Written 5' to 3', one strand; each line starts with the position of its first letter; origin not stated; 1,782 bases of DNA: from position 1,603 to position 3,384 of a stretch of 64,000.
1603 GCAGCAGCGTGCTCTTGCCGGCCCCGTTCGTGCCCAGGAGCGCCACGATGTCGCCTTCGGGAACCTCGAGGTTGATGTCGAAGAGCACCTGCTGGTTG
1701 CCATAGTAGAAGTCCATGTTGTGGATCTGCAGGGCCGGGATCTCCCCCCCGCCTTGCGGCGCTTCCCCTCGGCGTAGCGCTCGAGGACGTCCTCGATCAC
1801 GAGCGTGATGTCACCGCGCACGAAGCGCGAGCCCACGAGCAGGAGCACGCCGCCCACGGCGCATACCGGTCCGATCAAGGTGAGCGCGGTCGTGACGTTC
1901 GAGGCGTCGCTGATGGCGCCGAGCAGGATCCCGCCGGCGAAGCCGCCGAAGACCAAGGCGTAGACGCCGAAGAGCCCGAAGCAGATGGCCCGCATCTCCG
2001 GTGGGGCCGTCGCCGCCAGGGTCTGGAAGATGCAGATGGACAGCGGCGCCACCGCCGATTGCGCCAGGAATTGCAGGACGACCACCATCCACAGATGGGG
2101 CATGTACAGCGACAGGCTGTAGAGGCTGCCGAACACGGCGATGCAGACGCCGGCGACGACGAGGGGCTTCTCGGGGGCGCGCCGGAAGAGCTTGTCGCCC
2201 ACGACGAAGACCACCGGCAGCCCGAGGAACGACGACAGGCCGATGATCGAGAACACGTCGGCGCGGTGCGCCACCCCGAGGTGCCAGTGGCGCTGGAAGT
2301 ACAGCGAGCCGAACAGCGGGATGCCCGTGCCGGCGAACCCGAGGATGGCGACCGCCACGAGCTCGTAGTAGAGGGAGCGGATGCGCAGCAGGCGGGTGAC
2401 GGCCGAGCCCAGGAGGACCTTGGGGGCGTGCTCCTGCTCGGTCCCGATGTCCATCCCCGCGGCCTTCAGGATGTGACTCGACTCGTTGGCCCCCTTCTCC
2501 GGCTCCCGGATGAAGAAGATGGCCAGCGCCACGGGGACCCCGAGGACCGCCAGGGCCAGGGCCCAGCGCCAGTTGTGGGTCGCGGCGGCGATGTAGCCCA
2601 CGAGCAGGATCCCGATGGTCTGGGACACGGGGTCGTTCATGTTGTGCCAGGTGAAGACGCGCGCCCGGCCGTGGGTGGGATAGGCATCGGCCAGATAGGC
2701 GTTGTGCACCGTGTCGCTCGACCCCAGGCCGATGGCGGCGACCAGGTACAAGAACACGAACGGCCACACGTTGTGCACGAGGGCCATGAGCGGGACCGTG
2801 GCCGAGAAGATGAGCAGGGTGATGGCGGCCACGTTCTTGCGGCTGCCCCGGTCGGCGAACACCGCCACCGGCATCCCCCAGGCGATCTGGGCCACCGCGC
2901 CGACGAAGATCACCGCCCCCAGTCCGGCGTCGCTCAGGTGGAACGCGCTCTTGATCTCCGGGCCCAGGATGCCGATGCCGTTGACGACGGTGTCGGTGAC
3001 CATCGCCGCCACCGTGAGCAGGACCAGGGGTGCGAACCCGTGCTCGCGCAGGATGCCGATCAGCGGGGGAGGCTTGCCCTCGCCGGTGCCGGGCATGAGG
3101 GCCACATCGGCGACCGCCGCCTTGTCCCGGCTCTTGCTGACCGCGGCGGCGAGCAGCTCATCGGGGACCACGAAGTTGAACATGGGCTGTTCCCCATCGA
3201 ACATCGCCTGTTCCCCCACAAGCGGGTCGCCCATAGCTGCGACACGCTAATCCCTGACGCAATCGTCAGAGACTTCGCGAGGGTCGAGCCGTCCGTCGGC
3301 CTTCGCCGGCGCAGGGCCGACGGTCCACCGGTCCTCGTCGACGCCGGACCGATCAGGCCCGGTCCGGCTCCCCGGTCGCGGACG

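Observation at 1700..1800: A C7/G7 homopolymer separates an MFS permease frame from an ABC ATPase frame; one extra base gives a 905-aa MFS-NBD fusion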

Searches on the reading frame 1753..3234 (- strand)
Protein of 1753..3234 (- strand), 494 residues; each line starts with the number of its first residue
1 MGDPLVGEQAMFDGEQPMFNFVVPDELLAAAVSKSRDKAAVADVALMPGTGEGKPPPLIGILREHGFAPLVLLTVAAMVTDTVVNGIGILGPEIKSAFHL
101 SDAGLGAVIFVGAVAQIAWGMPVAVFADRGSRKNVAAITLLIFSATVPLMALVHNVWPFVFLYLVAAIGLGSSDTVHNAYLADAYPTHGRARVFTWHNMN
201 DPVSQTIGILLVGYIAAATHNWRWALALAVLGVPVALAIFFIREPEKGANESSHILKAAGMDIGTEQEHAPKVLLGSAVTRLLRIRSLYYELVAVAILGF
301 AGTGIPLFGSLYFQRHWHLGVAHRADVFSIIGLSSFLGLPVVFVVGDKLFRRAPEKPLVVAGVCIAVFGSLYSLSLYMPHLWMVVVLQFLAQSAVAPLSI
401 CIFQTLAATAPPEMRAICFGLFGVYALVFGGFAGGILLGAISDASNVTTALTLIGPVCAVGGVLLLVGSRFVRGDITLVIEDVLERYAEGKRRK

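Call 18: search_protein_representatives(protein=window:1753-3234:-)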
Query: 494 residues. Proteins with E-value up to 0.001 (for the whole library): 2326; up to 1e-10: 499; up to 1e-30: 90. The best 150 are listed.
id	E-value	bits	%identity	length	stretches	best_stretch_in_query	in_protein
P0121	6.8e-206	701.3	65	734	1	16-493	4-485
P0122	3.0e-144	498.0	63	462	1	100-439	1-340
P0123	1.6e-134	465.9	61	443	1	15-355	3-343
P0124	1.5e-127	442.9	70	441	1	178-462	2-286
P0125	1.5e-117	409.9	66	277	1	164-435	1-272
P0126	6.9e-113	394.5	63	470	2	100-305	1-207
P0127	2.4e-112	392.7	83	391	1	261-494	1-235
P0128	5.7e-101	355.2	71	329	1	261-493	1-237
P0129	1.8e-99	350.3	75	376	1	274-493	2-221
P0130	8.0e-98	344.9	67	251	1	15-238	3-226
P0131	2.7e-85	303.5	64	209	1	150-357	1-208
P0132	1.3e-84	301.3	76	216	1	42-238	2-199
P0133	6.2e-79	282.6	64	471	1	274-494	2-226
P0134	1.2e-78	281.6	69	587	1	261-461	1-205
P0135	2.7e-77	277.2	40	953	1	16-445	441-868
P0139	1.7e-67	244.9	37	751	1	28-493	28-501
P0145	3.3e-58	214.2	35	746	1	46-491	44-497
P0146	3.4e-58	214.1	32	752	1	43-491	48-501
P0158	7.0e-49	183.5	30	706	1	62-493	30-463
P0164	1.8e-46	175.5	32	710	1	60-489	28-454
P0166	3.1e-46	174.7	30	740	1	33-490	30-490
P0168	1.6e-45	172.4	30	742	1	34-492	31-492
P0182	1.0e-39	153.2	29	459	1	41-481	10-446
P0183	1.5e-39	152.6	28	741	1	45-492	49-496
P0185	5.7e-39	150.8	27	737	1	32-492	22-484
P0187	7.2e-39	150.4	29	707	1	51-485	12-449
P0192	1.7e-36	142.6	29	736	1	20-492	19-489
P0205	1.6e-32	129.5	29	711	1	81-493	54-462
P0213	1.2e-29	120.0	29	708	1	65-486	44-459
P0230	8.1e-27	110.7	30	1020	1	77-479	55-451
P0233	2.2e-26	109.3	28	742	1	30-493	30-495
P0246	2.8e-23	99.0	27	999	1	67-481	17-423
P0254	1.9e-22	96.3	28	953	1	84-479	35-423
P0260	1.1e-21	93.7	31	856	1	26-434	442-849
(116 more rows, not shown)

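Call 19: search_protein_families(library=pfam, proteins=[P0139, P0145, P0158, P0166, P0185, P0135, P0230, P0246, P0260, P0182], max_evalue=0.00001)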
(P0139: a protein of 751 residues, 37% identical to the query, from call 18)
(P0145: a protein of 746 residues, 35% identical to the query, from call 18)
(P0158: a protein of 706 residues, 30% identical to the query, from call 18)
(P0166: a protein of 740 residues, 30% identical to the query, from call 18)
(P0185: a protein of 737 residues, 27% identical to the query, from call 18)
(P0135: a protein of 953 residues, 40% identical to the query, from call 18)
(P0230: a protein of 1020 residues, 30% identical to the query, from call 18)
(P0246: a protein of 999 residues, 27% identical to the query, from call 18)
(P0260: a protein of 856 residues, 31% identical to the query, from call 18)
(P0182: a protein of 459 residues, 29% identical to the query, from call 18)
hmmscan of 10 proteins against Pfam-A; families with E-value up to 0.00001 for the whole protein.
P0139 (751 aa): 3 families
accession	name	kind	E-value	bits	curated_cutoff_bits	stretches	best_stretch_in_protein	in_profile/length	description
PF07690.21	MFS_1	-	6.6e-34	117.8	33.4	1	83-309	10-215/347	Major Facilitator Superfamily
PF00005.33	ABC_tran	-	2.2e-28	100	25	1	525-668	2-134/137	ABC transporter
PF13304.12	AAA_21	-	8.2e-11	43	27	0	637-697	232-295/304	AAA domain, putative AbiEii toxin, Type IV TA system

P0145 (746 aa): 4 families
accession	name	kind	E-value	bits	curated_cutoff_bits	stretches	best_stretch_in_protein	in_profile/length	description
PF07690.21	MFS_1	-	1.4e-40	139.7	33.4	2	71-433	2-341/347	Major Facilitator Superfamily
PF00005.33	ABC_tran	-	9.7e-28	97.9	25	1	525-668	2-134/137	ABC transporter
PF13304.12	AAA_21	-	3.7e-08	34.2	27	0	638-696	233-294/304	AAA domain, putative AbiEii toxin, Type IV TA system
PF00083.30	Sugar_tr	-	3.9e-06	26.4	22.3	1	111-245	57-194/452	Sugar (and other) transporter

P0158 (706 aa): 3 families
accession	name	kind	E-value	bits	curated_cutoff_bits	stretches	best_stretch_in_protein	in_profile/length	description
PF07690.21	MFS_1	-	9.6e-38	130.4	33.4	1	47-403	7-346/347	Major Facilitator Superfamily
PF00005.33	ABC_tran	-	2.8e-28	99.7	25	1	487-629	1-134/137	ABC transporter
PF13304.12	AAA_21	-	8.6e-10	39.6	27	0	598-657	232-294/304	AAA domain, putative AbiEii toxin, Type IV TA system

P0166 (740 aa): 3 families
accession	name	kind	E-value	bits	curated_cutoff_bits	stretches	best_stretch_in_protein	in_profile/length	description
PF07690.21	MFS_1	-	5.8e-45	154.1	33.4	2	70-364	2-281/347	Major Facilitator Superfamily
PF00005.33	ABC_tran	-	3.8e-29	102.5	25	1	519-662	2-134/137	ABC transporter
PF13304.12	AAA_21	-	4e-11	44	27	1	629-687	230-292/304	AAA domain, putative AbiEii toxin, Type IV TA system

P0185 (737 aa): 4 families
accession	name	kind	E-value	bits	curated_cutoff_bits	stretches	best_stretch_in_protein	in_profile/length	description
PF07690.21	MFS_1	-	2.8e-33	115.7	33.4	2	70-364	7-289/347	Major Facilitator Superfamily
PF00005.33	ABC_tran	-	3.3e-25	89.7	25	1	512-654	3-134/137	ABC transporter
PF13304.12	AAA_21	-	8.7e-09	36.3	27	0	626-679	235-292/304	AAA domain, putative AbiEii toxin, Type IV TA system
PF12832.13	MFS_1_like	-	2.9e-06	27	25.2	1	89-439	29-368/373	MFS_1 like family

P0135 (953 aa): 0 families

P0230 (1020 aa): 8 families
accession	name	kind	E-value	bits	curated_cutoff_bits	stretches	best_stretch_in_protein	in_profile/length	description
PF00005.33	ABC_tran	-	2.3e-58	197.1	25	2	488-638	1-134/137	ABC transporter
PF07690.21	MFS_1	-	5.6e-41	141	33.4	1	56-397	6-336/347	Major Facilitator Superfamily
PF13304.12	AAA_21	-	1.5e-18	68.4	27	1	604-667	229-295/304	AAA domain, putative AbiEii toxin, Type IV TA system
PF00083.30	Sugar_tr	-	3.5e-11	43.1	22.3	1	81-251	46-226/452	Sugar (and other) transporter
PF13555.12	AAA_29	-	9.4e-08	32.1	27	0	492-521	16-45/61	P-loop containing region of AAA domain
PF13476.12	AAA_23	-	6.5e-07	30.6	27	0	778-798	20-40/201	AAA domain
PF13604.12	AAA_30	-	3.7e-06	27.2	27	0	499-668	19-122/191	AAA domain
PF03092.22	BT1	-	9.2e-06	25.1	22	1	115-274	67-226/432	BT1 family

P0246 (999 aa): 7 families
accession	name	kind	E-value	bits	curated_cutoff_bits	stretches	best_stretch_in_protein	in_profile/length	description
PF00005.33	ABC_tran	-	4.5e-60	202.6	25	2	741-901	2-136/137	ABC transporter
PF07690.21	MFS_1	-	6.5e-38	131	33.4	2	24-308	2-281/347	Major Facilitator Superfamily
PF13304.12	AAA_21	-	1.4e-15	58.6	27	0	573-632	233-295/304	AAA domain, putative AbiEii toxin, Type IV TA system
PF13476.12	AAA_23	-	1.4e-08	36.1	27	0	736-774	6-43/201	AAA domain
PF13555.12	AAA_29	-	1.5e-08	34.7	27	0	463-497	16-50/61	P-loop containing region of AAA domain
PF13604.12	AAA_30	-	5.1e-07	30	27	0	470-633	19-122/191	AAA domain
PF25199.1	nSTAND_NTPase5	-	5.2e-07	30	34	0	467-503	39-76/145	Novel STAND NTPase 5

P0260 (856 aa): 2 families
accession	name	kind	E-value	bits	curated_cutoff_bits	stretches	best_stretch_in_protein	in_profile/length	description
PF07690.21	MFS_1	-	3.6e-24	85.8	33.4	2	487-603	1-118/347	Major Facilitator Superfamily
PF13458.12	Peripla_BP_6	-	1.3e-13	51.8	31.7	1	41-318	16-278/343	Periplasmic binding protein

P0182 (459 aa): 2 families
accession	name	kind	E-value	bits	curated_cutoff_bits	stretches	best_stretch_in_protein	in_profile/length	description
PF07690.21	MFS_1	-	2.2e-36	125.9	33.4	2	46-277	7-228/347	Major Facilitator Superfamily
PF03137.26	OATP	-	3.1e-18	65.8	25.8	1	194-337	230-378/545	Organic Anion Transporter Polypeptide (OATP) family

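Call 29: list_cluster_members(proteins=[P0121, P0139, P0145, P0158, P0166, P0185, P0230, P0246, P0260, P0135])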
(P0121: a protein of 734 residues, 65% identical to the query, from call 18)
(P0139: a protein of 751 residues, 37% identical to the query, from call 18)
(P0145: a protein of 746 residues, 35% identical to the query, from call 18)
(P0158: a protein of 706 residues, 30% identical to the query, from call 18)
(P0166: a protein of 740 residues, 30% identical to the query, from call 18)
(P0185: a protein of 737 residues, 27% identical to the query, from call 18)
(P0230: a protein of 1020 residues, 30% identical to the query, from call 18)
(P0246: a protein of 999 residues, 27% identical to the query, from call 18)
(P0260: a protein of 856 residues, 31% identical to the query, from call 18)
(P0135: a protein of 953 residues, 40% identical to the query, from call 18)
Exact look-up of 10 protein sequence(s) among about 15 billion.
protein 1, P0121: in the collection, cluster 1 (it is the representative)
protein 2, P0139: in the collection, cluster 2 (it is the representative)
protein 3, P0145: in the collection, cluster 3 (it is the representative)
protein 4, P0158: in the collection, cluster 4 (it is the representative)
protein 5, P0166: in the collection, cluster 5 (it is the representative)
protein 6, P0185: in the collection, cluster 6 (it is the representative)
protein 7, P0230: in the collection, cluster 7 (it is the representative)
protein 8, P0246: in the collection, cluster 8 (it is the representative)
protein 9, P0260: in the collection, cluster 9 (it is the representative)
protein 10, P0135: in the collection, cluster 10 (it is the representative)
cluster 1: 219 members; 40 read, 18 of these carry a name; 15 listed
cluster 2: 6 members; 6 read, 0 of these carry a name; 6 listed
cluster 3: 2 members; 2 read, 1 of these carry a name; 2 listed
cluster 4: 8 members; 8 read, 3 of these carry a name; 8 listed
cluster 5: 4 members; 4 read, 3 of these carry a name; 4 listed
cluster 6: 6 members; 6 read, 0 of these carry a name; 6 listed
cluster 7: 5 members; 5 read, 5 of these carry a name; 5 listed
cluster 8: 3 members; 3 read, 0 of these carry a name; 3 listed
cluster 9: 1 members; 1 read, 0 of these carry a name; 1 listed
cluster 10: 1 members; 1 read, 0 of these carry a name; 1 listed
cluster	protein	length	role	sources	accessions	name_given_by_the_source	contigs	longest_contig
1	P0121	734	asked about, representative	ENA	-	-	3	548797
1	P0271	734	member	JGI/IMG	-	ABC-type branched-subunit amino acid transport system ATPase component/sugar phosphate ...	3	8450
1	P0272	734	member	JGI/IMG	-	ABC-type branched-subunit amino acid transport system ATPase component/sugar phosphate ...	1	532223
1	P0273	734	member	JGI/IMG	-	ABC-type branched-subunit amino acid transport system ATPase component/sugar phosphate ...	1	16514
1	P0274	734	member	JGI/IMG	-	ABC-type branched-subunit amino acid transport system ATPase component/sugar phosphate ...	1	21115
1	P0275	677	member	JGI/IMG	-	ABC-type branched-subunit amino acid transport system permease subunit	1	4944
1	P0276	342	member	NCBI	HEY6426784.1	MAG TPA: ABC transporter ATP-binding protein, partial [Acidimicrobiales bacterium]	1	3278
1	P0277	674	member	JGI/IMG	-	ABC-type branched-subunit amino acid transport system permease subunit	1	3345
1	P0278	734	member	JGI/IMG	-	ABC-type branched-subunit amino acid transport system ATPase component/MFS family permease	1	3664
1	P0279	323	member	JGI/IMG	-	ABC-type branched-subunit amino acid transport system permease subunit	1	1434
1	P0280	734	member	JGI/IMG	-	ABC-type branched-subunit amino acid transport system ATPase component/sugar phosphate ...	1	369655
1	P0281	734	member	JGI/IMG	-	ABC-type branched-subunit amino acid transport system ATPase component/MFS family permease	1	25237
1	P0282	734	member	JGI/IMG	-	ABC-type branched-subunit amino acid transport system ATPase component/sugar phosphate ...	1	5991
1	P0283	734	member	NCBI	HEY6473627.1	MAG TPA: ATP-binding protein [Acidimicrobiales bacterium]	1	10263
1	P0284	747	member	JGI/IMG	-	ABC-type branched-subunit amino acid transport system ATPase component/sugar phosphate ...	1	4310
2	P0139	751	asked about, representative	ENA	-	-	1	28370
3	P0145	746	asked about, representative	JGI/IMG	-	ABC-type branched-subunit amino acid transport system ATPase component/sugar phosphate ...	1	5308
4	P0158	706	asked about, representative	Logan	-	-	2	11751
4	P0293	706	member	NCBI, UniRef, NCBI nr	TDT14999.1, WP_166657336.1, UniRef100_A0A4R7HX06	ABC-type branched-subunit amino acid transport system ATPase component [Ilumatobacter ... | ABC-type branched-subunit amino acid transport system ATPase component n=1 ... | MFS transporter [Ilumatobacter fluminis]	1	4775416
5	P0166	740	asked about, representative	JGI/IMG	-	ABC-type branched-subunit amino acid transport system ATPase component/sugar phosphate ...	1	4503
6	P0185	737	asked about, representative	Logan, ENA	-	-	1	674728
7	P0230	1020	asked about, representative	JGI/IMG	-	branched-chain amino acid transport system ATP-binding protein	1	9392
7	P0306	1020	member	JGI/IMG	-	branched-chain amino acid transport system ATP-binding protein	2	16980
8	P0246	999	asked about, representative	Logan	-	-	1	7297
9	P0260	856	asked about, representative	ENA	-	-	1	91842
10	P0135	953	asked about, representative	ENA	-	-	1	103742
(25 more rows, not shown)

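Call 33: find_encoding_contigs(protein=P0293, flank=10000, max_places=1)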
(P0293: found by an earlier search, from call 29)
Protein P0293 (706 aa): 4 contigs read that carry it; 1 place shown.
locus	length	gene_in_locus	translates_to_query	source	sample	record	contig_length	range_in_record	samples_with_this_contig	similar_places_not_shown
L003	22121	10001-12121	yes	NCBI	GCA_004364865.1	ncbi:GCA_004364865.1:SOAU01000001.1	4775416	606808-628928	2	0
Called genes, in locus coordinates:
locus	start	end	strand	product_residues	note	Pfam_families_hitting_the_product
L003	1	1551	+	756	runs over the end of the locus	PF01315:Ald_Xan_dh_C, PF02738:MoCoBD_1, PF20256:MoCoBD_2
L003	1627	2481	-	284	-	PF00561:Abhydrolase_1, PF07819:PGAP1 (faint), PF12146:Hydrolase_4, PF12697:Abhydrolase_6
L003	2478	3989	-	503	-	PF00884:Sulfatase, PF01663:Phosphodiest (faint), PF16347:SGSH_C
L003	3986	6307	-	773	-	PF22422:MGH1-like_GH (faint), PF17389:Bac_rhamnosid6H, PF17390:Bac_rhamnosid_C (weak)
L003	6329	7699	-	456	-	-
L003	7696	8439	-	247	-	PF00440:TetR_N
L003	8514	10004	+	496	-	-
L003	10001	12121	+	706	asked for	PF07690:MFS_1, PF00005:ABC_tran, PF13304:AAA_21 (faint)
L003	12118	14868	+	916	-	PF02653:BPD_transp_2, PF00005:ABC_tran, PF13304:AAA_21 (faint), PF12399:BCA_ABC_TP_C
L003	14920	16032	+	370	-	PF01381:HTH_3, PF12844:HTH_19 (weak), PF13560:HTH_31, PF07883:Cupin_2 (weak)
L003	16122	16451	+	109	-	PF01258:zf-dskA_traR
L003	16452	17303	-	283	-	-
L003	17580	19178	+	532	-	PF01476:LysM (weak)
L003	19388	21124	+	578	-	PF00425:Chorismate_bind, PF01063:Aminotran_4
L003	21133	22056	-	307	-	PF03781:FGE-sulfatase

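Call 34: find_encoding_contigs(protein=P0260, flank=10000, max_places=1)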
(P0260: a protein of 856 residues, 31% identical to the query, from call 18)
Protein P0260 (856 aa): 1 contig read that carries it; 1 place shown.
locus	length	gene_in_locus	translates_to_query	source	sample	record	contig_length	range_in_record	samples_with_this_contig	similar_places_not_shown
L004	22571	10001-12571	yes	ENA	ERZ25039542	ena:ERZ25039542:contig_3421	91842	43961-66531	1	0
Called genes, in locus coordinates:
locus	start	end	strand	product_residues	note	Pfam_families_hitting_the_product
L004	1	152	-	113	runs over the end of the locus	-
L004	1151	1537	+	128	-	-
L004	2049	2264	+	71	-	-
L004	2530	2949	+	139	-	PF00027:cNMP_binding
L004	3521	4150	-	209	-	PF00561:Abhydrolase_1, PF12146:Hydrolase_4, PF12697:Abhydrolase_6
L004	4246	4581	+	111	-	-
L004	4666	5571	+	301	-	-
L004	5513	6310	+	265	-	-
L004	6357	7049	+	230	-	PF22725:GFO_IDH_MocA_C3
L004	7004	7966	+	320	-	PF01261:AP_endonuc_2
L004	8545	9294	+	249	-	-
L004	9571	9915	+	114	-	PF05199:GMC_oxred_C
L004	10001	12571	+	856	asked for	PF13458:Peripla_BP_6, PF07690:MFS_1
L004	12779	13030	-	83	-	-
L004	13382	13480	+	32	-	-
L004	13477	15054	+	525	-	PF02653:BPD_transp_2 (weak)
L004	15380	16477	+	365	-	-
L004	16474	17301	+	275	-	PF00583:Acetyltransf_1 (weak)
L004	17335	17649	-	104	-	-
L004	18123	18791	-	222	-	PF04909:Amidohydro_2 (weak)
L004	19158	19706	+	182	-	PF09990:DUF2231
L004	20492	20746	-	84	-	-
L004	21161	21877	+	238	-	PF05199:GMC_oxred_C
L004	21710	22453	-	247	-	-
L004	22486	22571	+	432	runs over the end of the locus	PF00440:TetR_N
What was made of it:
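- Tried and rejected: I rejected P0260 because its contig (L004) is full of fragmented genes and the NBD is missing between the MFS domain and the permease (call 34).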

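Call 40: search_protein_families(library=ncbifam, proteins=[P0293, P0230], max_evalue=0.00001)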
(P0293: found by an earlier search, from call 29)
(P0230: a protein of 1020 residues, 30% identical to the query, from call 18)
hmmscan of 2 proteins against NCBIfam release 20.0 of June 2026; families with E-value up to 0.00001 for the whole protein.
P0293 (706 aa): 192 families (the best 25 are shown)
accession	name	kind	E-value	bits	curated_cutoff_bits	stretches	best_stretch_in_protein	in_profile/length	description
TIGR03410.1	urea_trans_UrtE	equivalog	2.7e-54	184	285.8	1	472-690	1-219/230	urea ABC transporter ATP-binding subunit UrtE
NF008626.0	PRK11614.1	equivalog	1.2e-50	172.1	441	1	471-704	5-237/237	high-affinity branched-chain amino acid ABC transporter ATP-binding protein LivF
NF047930.1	ABC_ATP_B6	equivalog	2.6e-36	125.3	670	2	487-682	18-215/510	putative B6 ABC transporter ATP-binding protein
TIGR04406.1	LPS_export_lptB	equivalog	2.4e-35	122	240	1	472-703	2-234/239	LPS export ABC transporter ATP-binding protein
NF008428.0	PRK11264.1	equivalog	8.5e-34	116.9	406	1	472-699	4-240/250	L-cystine ABC transporter ATP-binding protein TcyN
NF010068.0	PRK13548.1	equivalog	1.3e-32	112.9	261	1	470-697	4-237/261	heme ABC transporter ATP-binding protein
TIGR03265.1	PhnT2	equivalog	4.6e-31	108.3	457.7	1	470-695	3-227/353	putative 2-aminoethylphosphonate ABC transporter ATP-binding protein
TIGR02315.1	ABC_phnC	equivalog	1.3e-30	106.7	266.1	1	472-690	2-233/243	phosphonate ABC transporter ATP-binding protein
TIGR00968.1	3a0106s01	subfamily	1.8e-30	106.2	342.75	1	473-695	2-223/237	sulfate ABC transporter ATP-binding protein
NF007082.0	PRK09536.1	equivalog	2.4e-30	105.9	537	1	470-699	2-235/402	corrinoid ABC transporter ATPase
NF007027.0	PRK09493.1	equivalog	2.6e-30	105.6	379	1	473-698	3-231/240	glutamine ABC transporter ATP-binding protein GlnQ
TIGR03873.1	F420-0_ABC_ATP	hypoth_equivalog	1.2e-29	103.3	372.4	1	472-701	2-234/256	putative F420-0 ABC transporter ATP-binding protein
TIGR01188.1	drrA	subfamily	4.8e-29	101.6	312.45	1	484-690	6-211/302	daunorubicin resistance ABC transporter, ATP-binding protein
NF000355.4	ribo_prot_ABC_F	equivalog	9.6e-29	100.6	380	2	472-629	3-143/499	ribosomal protection-like ABC-F family protein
TIGR00972.1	3a0107s01c2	equivalog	2.3e-28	99.2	343.2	1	472-695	2-235/248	phosphate ABC transporter ATP-binding protein PstB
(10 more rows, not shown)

P0230 (1020 aa): 217 families (the best 25 are shown)
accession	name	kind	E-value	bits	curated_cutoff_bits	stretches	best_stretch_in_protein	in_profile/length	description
TIGR03410.1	urea_trans_UrtE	equivalog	7.8e-96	320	285.8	2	473-699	1-219/230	urea ABC transporter ATP-binding subunit UrtE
TIGR03411.1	urea_trans_UrtD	equivalog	1.1e-90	303.6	304.1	2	751-1001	2-242/242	urea ABC transporter ATP-binding protein UrtD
NF008449.1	PRK11300.1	equivalog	1.7e-84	283.1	362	2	751-1001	5-254/255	high-affinity branched-chain amino acid ABC transporter ATP-binding protein LivG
TIGR04406.1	LPS_export_lptB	equivalog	2.2e-80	269.4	240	2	473-711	2-233/239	LPS export ABC transporter ATP-binding protein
NF008626.0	PRK11614.1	equivalog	2.2e-77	259.7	441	2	472-701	5-226/237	high-affinity branched-chain amino acid ABC transporter ATP-binding protein LivF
TIGR03265.1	PhnT2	equivalog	1.7e-72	244.6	457.7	2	750-1000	3-236/353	putative 2-aminoethylphosphonate ABC transporter ATP-binding protein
TIGR00968.1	3a0106s01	subfamily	1.8e-68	230.6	342.75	2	754-991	3-221/237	sulfate ABC transporter ATP-binding protein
NF008144.0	PRK10895.1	equivalog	1.1e-66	224.7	381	2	757-1004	9-240/241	LPS export ABC transporter ATP-binding protein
NF047930.1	ABC_ATP_B6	equivalog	2.1e-65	221.3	670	2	751-985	2-220/510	putative B6 ABC transporter ATP-binding protein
TIGR01188.1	drrA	subfamily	1.7e-64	218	312.45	2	482-701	3-213/302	daunorubicin resistance ABC transporter, ATP-binding protein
TIGR03864.1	PQQ_ABC_ATP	hypoth_equivalog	1.4e-63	214.5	302.25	2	473-706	2-228/236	ABC transporter, ATP-binding subunit, PQQ-dependent alcohol dehydrogenase system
NF006987.0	PRK09452.1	equivalog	6.3e-63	212.7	482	2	460-706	5-242/378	spermidine/putrescine ABC transporter ATP-binding protein PotA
NF041861.1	YtfR_transport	equivalog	9e-60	202.5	850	2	752-1002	2-237/492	galactofuranose ABC transporter, ATP-binding protein YtfR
NF011967.0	PRK15439.1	equivalog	6.2e-59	199.8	586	3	469-568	8-107/510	autoinducer 2 ABC transporter ATP-binding protein LsrA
NF033858.1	ABC2_perm_RbbA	equivalog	7.4e-58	196.2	1050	1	475-992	4-488/909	ribosome-associated ATPase/putative transporter RbbA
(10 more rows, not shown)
